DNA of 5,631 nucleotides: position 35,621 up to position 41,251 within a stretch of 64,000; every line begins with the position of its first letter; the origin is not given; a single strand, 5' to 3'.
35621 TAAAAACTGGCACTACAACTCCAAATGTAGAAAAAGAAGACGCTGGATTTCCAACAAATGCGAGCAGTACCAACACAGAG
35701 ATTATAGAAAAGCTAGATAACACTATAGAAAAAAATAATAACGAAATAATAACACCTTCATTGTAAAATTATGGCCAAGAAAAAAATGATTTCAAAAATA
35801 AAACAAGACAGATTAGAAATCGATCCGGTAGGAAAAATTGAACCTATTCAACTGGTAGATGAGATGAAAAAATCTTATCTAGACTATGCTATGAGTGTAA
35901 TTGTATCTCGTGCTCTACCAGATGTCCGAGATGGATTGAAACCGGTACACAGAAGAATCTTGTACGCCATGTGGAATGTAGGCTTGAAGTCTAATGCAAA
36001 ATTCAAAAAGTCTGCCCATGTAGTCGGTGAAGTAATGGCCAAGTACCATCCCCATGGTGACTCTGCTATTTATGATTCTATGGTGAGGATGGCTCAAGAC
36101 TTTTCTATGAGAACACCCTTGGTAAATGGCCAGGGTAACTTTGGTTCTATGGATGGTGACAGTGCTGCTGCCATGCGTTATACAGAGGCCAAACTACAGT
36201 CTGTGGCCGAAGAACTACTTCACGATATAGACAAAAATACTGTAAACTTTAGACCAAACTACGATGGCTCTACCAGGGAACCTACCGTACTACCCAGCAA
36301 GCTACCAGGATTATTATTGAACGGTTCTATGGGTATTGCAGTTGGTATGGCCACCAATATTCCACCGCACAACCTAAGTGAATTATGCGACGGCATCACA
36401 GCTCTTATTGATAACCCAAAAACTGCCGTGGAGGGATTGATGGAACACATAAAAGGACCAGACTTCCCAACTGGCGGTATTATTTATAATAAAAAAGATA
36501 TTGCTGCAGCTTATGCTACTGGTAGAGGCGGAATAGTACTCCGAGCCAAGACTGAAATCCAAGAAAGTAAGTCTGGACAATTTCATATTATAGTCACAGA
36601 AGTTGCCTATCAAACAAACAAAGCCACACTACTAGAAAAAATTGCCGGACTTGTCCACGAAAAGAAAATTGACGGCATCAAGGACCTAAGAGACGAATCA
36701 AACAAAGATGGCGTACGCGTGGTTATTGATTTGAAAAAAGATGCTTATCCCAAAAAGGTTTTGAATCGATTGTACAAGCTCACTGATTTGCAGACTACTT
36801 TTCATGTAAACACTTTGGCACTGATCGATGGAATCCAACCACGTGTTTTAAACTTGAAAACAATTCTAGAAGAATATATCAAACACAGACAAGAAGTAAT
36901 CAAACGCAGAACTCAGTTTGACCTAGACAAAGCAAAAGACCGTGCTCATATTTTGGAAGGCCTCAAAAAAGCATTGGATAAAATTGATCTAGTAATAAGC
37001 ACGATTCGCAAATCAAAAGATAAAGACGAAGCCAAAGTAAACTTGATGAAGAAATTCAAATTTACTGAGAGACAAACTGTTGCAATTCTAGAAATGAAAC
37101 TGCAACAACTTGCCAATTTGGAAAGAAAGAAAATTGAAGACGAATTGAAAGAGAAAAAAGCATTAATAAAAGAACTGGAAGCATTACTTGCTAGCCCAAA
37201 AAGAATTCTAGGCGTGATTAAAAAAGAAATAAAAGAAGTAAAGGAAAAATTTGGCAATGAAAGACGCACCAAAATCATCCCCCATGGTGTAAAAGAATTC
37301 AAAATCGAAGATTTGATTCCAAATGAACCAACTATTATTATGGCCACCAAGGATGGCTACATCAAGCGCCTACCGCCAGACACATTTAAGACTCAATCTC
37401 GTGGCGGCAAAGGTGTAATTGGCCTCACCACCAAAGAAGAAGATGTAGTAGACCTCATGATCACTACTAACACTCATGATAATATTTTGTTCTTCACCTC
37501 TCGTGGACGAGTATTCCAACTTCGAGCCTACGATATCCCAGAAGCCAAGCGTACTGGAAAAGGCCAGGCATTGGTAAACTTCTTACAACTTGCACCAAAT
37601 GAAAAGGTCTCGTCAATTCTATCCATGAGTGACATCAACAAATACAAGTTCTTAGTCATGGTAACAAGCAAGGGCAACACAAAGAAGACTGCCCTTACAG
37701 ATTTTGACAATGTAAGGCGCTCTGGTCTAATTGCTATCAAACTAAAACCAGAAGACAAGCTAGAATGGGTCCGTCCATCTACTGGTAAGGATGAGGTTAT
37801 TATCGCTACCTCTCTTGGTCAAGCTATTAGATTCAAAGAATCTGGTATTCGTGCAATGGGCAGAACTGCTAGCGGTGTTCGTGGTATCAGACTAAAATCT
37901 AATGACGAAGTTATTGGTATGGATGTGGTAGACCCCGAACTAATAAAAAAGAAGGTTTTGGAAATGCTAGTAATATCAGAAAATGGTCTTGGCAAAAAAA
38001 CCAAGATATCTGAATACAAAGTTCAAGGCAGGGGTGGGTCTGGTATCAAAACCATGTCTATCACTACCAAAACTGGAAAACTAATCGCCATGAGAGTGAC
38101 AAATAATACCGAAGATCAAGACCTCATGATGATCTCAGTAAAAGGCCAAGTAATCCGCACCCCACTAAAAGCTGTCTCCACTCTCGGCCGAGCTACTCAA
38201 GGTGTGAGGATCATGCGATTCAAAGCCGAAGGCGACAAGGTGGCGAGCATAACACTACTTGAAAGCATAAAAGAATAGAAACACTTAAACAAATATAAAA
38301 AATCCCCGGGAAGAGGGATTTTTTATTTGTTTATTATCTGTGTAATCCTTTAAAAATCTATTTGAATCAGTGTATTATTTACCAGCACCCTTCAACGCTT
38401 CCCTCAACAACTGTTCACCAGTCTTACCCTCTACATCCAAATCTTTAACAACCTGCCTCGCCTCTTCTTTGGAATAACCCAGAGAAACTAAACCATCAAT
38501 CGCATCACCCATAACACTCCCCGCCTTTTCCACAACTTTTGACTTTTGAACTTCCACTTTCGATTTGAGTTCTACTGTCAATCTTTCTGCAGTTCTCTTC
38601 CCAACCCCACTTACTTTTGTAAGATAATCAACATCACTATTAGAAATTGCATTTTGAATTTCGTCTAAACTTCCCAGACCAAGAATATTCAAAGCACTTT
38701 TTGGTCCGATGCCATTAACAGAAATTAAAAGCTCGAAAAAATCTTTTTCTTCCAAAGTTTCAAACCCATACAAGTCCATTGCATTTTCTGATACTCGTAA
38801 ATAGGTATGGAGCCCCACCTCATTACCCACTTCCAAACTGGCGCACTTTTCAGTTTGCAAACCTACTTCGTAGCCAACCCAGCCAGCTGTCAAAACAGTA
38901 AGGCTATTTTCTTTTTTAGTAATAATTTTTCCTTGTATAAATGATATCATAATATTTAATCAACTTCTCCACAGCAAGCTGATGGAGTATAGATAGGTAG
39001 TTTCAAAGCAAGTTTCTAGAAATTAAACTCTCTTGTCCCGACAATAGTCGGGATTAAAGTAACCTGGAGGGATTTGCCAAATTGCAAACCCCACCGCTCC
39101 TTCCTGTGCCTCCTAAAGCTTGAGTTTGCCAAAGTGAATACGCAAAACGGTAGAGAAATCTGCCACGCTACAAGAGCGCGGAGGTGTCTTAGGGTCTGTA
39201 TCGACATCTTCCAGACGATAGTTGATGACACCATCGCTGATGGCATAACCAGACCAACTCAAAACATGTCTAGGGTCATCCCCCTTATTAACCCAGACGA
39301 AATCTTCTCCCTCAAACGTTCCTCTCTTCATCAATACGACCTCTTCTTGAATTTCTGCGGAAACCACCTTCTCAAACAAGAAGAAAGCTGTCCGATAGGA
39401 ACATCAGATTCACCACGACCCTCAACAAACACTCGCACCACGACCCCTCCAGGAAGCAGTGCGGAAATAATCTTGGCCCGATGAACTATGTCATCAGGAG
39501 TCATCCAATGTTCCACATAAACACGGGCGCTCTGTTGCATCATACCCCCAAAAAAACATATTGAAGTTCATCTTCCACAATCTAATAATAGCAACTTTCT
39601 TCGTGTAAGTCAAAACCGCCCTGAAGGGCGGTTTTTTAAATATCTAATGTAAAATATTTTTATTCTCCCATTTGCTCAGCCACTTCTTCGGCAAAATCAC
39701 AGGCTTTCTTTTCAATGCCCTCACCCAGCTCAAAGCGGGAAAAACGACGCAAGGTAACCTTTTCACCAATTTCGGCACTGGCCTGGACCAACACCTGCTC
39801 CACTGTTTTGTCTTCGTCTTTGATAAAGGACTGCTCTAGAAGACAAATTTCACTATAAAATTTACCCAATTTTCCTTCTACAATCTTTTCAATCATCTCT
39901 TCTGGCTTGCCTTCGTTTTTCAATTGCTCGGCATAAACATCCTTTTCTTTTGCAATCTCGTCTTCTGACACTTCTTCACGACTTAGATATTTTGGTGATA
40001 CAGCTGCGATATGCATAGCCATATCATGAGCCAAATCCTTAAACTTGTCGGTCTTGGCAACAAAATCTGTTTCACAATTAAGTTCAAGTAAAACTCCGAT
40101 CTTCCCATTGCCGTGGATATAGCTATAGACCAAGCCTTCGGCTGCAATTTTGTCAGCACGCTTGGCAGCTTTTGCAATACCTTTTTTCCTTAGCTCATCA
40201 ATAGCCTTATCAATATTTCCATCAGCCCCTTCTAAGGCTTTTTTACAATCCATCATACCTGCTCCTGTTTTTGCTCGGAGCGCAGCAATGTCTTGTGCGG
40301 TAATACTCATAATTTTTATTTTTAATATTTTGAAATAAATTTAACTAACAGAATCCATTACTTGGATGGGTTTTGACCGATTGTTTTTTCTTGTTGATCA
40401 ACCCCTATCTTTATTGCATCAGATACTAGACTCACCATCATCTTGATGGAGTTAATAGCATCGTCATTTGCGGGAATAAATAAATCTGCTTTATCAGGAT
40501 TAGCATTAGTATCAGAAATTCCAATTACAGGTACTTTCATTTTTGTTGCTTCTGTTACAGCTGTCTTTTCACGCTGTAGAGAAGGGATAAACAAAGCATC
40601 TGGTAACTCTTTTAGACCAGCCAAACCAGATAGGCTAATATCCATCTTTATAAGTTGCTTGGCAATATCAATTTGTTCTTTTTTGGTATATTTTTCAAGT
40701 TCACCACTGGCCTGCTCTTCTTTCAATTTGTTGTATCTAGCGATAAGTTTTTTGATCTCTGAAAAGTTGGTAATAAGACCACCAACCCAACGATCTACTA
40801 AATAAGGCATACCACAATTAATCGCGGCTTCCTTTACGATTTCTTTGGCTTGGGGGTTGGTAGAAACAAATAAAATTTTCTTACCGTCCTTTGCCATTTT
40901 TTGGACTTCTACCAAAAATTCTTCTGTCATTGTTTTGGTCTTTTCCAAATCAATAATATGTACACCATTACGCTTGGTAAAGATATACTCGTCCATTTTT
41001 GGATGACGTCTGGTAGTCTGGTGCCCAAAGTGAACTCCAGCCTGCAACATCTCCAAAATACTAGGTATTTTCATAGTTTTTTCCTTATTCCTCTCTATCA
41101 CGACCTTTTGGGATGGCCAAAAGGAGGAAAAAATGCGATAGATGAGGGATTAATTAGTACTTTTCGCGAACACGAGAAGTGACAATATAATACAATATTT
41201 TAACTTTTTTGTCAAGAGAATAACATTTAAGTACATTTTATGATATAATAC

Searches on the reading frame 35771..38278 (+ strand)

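Call 28: search_protein_families(library=pfam, proteins=[window:35771-38278:+], max_evalue=0.0001)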
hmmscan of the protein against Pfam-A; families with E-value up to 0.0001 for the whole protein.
window:35771-38278:+ (835 aa): 2 families
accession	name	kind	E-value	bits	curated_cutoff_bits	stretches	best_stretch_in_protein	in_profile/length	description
PF00521.26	DNA_topoisoIV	-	1.9e-166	554.7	31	1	47-487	1-431/432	DNA gyrase/topoisomerase IV, subunit A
PF03989.18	DNA_gyraseA_C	-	3.2e-75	247.8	27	6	674-721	1-48/48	DNA gyrase C-terminal domain, beta-propeller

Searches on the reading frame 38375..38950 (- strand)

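Call 28: search_protein_families(library=pfam, proteins=[window:38375-38950:-], max_evalue=0.0001)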
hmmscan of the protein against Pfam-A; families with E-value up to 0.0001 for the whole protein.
window:38375-38950:- (191 aa): 4 families
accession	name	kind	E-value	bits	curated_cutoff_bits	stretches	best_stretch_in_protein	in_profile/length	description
PF14520.12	HHH_5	-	7e-17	62.1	27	1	72-129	1-56/57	Helix-hairpin-helix domain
PF01330.27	RuvA_N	-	6.3e-15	55.5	23.6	1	1-62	1-61/61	RuvA N terminal domain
PF07499.19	RuvA_C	-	4.4e-11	43.5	24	1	146-188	2-45/47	RuvA, C-terminal domain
PF00633.29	HHH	-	8.8e-06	25.8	24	0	102-123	5-26/30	Helix-hairpin-helix motif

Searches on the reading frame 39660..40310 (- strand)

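Call 28: search_protein_families(library=pfam, proteins=[window:39660-40310:-], max_evalue=0.0001)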
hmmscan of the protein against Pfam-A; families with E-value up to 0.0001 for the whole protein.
window:39660-40310:- (216 aa): 1 family
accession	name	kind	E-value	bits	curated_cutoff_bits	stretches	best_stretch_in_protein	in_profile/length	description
PF00889.24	EF_TS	-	1.6e-45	155.6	27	1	48-197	68-204/204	Elongation factor TS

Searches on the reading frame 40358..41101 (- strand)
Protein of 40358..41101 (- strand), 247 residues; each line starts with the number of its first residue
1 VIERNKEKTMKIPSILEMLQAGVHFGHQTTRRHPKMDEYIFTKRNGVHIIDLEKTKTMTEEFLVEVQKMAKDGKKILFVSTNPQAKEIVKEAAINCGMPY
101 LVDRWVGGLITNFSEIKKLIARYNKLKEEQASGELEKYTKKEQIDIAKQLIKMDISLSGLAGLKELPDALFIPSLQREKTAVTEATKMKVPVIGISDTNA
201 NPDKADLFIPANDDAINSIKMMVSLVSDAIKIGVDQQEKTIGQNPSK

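Call 28: search_protein_families(library=pfam, proteins=[window:40358-41101:-], max_evalue=0.0001)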
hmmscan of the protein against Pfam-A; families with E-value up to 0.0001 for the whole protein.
window:40358-41101:- (247 aa): 1 family
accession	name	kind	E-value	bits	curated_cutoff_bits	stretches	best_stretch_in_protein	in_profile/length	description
PF00318.25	Ribosomal_S2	-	2.3e-77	259.5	26.1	1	18-231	1-214/216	Ribosomal protein S2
